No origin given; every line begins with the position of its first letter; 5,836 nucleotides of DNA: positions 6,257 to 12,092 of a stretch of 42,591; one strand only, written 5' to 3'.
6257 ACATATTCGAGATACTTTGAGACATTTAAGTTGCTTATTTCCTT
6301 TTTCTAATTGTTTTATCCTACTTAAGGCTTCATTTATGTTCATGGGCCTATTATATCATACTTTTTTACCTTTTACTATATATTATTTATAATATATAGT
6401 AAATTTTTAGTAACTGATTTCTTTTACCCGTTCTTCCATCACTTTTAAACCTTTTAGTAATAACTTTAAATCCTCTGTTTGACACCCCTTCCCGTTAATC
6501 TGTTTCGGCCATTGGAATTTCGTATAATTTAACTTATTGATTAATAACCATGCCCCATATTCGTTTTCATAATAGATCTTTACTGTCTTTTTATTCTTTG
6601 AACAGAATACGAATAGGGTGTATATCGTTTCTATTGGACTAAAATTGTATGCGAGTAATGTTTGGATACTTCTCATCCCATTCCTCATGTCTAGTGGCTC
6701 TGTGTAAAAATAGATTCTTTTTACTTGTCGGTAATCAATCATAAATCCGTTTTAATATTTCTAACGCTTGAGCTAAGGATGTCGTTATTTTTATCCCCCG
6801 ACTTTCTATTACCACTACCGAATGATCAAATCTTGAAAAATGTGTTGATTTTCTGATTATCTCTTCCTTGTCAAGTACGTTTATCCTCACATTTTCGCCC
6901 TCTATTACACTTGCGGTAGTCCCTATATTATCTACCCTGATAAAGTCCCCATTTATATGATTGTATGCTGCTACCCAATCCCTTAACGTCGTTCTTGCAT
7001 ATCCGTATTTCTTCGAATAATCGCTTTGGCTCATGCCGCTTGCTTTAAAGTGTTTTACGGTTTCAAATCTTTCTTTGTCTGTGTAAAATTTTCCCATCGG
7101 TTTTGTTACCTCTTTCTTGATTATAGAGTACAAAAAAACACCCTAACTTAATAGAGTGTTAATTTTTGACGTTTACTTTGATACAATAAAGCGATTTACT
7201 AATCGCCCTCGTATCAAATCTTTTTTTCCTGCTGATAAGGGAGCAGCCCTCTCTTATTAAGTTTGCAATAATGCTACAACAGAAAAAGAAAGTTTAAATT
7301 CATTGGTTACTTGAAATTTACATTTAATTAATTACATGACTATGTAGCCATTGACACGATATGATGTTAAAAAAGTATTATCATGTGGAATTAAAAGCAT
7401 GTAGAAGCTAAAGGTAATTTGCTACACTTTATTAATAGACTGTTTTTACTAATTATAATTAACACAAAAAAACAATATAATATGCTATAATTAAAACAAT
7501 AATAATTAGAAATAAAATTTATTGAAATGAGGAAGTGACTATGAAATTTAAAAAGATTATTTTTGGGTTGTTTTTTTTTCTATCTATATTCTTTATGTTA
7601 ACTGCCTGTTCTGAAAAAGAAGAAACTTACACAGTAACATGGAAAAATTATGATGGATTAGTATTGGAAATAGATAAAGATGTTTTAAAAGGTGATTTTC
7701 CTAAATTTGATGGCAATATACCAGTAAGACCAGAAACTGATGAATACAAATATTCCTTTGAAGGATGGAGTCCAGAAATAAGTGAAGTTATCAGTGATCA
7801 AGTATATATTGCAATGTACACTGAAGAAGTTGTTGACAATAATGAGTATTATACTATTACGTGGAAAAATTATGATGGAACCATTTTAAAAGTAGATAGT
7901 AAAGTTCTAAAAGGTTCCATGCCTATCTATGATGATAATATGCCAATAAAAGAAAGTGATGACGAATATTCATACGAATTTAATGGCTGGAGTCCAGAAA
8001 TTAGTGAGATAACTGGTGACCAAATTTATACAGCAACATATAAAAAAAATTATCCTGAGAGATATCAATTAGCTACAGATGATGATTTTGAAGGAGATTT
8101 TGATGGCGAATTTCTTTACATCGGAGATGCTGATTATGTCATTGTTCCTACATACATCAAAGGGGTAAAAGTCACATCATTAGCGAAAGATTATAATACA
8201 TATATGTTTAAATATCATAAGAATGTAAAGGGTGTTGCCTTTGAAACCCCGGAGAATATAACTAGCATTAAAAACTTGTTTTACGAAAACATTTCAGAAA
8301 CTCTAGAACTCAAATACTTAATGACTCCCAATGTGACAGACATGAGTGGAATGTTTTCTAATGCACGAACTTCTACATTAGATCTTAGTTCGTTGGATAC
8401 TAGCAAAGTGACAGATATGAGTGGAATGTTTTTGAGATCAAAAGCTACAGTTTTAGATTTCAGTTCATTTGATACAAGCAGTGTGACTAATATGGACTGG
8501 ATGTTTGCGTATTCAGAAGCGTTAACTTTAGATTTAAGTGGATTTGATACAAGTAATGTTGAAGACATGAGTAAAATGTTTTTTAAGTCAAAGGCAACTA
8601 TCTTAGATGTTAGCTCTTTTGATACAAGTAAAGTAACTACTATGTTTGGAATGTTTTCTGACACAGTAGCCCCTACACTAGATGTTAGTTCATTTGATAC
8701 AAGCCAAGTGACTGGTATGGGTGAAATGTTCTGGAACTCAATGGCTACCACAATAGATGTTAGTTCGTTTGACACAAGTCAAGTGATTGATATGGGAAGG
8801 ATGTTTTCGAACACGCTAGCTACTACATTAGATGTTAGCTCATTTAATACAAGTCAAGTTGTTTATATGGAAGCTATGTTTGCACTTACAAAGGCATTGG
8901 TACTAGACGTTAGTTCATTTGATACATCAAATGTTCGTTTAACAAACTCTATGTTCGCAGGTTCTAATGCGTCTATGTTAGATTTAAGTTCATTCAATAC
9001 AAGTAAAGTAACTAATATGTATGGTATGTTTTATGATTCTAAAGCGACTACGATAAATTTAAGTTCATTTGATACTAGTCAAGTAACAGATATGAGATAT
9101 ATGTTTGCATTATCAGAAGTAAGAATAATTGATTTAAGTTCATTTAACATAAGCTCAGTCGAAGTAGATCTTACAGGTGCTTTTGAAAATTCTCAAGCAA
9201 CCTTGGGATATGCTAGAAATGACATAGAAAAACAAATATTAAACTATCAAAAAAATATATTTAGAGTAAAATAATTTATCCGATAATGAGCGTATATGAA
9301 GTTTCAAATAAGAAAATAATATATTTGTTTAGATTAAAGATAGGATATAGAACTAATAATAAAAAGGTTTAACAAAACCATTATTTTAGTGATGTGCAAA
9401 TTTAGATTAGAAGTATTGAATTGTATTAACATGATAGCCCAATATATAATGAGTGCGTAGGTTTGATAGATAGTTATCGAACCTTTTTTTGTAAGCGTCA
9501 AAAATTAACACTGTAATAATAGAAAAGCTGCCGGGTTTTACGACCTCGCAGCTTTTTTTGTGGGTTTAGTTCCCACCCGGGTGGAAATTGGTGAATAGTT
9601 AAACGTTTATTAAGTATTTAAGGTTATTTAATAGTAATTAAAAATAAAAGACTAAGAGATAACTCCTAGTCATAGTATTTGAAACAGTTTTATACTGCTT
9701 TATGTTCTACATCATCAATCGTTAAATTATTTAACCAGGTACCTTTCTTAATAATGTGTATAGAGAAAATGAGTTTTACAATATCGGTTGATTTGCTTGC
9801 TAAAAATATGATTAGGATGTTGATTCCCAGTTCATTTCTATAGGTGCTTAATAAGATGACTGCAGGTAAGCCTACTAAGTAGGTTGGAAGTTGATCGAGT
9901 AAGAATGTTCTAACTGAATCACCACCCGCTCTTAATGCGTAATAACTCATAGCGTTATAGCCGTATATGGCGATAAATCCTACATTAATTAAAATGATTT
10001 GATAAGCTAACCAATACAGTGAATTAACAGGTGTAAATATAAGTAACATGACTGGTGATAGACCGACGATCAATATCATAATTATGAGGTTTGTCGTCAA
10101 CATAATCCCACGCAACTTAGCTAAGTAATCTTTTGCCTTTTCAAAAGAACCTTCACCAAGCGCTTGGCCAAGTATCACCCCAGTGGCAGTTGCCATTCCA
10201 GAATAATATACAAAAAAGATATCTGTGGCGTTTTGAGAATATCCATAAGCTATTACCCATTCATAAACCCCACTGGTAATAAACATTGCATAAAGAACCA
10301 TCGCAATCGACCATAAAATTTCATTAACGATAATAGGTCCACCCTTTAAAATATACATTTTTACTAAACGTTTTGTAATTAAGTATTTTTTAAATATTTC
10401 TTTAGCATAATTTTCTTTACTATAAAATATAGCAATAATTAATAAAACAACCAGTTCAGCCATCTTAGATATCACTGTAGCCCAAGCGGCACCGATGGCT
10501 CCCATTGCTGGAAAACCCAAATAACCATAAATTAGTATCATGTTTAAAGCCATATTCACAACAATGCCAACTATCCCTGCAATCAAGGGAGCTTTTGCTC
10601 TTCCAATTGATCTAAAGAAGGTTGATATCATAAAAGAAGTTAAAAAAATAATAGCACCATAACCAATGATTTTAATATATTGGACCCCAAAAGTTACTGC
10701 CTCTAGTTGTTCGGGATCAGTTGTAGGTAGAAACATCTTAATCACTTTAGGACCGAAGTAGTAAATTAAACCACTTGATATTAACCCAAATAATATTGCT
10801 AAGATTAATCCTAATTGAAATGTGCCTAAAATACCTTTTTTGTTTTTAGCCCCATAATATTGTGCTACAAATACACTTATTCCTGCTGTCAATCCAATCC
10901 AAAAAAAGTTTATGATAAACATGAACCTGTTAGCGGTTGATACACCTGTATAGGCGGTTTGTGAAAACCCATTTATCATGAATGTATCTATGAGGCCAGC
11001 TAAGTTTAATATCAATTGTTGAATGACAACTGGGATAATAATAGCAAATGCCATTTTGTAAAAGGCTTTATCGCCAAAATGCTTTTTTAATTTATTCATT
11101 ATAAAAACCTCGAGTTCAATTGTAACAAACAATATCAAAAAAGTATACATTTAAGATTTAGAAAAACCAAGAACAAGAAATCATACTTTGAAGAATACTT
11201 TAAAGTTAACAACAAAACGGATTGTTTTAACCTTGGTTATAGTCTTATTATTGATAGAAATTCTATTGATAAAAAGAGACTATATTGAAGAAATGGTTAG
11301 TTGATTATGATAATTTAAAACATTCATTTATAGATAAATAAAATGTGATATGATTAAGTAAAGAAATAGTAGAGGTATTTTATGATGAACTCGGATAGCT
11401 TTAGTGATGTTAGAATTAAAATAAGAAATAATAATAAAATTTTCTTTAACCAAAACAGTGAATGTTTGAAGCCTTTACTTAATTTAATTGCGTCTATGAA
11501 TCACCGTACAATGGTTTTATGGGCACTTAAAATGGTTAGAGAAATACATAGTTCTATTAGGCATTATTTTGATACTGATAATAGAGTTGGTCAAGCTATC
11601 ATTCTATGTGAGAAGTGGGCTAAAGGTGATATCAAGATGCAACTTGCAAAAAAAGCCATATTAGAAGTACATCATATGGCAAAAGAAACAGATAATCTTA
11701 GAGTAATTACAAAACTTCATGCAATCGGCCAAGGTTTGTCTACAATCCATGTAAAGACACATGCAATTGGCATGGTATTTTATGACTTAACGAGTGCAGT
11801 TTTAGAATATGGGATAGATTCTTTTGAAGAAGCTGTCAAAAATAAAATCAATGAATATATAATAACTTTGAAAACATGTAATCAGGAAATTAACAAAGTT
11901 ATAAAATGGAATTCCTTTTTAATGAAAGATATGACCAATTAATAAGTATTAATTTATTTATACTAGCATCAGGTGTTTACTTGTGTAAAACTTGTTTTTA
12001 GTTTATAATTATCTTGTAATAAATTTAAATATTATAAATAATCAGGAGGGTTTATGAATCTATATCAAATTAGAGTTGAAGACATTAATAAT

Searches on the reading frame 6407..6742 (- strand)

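Call 86: search_protein_families(library=pfam, proteins=[window:6407-6742:-], max_evalue=0.001)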
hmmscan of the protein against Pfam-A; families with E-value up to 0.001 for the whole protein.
window:6407-6742:- (111 aa): 1 family
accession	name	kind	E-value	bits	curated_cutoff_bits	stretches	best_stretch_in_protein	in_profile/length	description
PF05717.18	TnpB_IS66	-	7.5e-18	64.7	26.6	1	9-103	2-98/101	IS66 Orf2 like protein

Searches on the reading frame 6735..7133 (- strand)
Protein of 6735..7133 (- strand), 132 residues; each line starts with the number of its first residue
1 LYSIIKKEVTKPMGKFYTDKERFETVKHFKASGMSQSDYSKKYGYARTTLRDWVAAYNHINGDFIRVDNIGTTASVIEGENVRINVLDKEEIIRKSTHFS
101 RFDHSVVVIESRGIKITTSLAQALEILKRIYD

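Call 86: search_protein_families(library=pfam, proteins=[window:6735-7133:-], max_evalue=0.001)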
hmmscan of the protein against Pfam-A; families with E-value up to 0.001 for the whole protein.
window:6735-7133:- (132 aa): 2 families
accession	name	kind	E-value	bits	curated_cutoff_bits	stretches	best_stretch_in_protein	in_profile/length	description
PF13518.12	HTH_28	-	1.2e-05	25.7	25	1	21-59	1-38/52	Helix-turn-helix domain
PF13384.12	HTH_23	-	8e-05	22.8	24.6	1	19-62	4-45/50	Homeodomain-like domain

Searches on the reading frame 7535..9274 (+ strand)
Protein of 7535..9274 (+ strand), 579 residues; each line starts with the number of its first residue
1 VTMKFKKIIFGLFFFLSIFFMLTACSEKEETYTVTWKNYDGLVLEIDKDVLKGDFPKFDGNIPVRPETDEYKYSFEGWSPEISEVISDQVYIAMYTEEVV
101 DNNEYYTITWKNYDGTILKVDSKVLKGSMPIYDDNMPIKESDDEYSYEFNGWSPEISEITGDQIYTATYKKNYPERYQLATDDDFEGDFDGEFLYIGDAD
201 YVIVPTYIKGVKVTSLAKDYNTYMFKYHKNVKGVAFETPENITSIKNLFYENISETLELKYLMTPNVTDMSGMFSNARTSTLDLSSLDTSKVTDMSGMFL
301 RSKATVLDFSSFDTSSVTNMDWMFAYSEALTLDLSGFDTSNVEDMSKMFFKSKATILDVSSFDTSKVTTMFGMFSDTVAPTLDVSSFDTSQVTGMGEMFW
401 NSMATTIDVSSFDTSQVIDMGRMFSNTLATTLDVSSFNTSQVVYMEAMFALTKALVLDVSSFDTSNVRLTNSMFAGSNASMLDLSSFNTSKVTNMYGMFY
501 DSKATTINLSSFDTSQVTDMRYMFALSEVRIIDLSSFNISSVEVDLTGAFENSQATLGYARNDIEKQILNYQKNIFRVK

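Call 59: search_protein_families(library=pfam, proteins=[window:7535-9274:+], max_evalue=0.0001)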
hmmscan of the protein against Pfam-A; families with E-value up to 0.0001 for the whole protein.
window:7535-9274:+ (579 aa): 1 family
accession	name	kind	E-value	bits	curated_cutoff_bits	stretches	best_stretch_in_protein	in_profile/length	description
PF03382.20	DUF285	-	2e-89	295.8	25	5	268-377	1-110/120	Mycoplasma protein of unknown function, DUF285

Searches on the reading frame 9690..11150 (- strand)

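Call 59: search_protein_families(library=pfam, proteins=[window:9690-11150:-], max_evalue=0.0001)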
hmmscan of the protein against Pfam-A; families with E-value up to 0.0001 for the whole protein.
window:9690-11150:- (486 aa): 1 family
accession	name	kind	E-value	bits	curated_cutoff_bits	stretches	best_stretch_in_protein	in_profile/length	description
PF01554.23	MatE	-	6.1e-38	130.5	24.9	2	40-205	1-161/161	MatE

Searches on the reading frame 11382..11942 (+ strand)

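Call 59: search_protein_families(library=pfam, proteins=[window:11382-11942:+], max_evalue=0.0001)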
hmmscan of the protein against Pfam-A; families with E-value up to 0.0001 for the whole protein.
window:11382-11942:+ (186 aa): 1 family
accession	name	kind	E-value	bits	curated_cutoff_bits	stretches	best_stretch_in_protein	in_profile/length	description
PF21805.3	Imm5_like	-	8.4e-33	113.4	25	1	35-159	2-126/129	Imm-5 like putative immunity protein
